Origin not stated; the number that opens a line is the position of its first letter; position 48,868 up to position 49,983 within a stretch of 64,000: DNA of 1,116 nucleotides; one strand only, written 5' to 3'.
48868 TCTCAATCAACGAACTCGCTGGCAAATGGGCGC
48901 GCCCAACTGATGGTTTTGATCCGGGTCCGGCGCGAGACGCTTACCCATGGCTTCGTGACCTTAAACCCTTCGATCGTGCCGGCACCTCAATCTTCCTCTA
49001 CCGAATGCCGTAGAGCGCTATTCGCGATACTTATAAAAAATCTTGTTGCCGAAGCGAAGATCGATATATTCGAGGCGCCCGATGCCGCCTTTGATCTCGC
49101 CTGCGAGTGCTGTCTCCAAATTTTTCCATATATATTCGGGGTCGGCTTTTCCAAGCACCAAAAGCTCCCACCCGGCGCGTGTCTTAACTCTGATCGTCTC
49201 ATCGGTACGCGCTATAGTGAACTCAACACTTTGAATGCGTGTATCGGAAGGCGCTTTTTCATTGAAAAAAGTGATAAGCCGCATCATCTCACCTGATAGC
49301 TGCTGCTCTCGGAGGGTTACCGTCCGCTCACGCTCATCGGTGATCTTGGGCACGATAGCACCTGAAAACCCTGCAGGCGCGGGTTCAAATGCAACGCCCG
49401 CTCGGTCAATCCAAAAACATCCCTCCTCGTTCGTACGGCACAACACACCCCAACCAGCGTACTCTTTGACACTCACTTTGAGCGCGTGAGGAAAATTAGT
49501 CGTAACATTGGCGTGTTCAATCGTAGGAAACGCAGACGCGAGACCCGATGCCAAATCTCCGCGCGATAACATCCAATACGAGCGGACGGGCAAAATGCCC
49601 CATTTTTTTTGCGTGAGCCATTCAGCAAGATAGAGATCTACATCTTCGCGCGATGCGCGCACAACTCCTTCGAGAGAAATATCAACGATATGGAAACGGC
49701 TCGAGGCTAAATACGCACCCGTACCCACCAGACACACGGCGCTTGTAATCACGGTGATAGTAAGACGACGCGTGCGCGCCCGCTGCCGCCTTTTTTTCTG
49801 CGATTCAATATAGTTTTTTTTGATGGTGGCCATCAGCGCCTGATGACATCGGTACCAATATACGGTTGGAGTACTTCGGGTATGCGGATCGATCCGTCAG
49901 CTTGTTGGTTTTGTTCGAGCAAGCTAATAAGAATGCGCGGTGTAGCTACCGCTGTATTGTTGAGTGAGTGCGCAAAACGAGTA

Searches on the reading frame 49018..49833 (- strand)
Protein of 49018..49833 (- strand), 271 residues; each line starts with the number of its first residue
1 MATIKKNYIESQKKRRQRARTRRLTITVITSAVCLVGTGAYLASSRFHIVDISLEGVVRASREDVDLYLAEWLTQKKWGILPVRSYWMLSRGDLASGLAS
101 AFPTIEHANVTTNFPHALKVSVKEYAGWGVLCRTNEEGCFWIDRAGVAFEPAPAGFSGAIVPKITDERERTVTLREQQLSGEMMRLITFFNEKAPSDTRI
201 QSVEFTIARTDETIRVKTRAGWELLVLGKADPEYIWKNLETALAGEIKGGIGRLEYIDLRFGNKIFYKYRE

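Call 50: search_protein_families(library=pfam, proteins=[window:49018-49833:-], max_evalue=0.0001)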
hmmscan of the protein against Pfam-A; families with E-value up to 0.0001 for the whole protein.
window:49018-49833:- (271 aa): 1 family
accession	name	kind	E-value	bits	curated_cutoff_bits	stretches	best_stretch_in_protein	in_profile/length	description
PF08478.15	POTRA_1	-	1e-05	26.2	23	1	76-125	21-69/69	POTRA domain, FtsQ-type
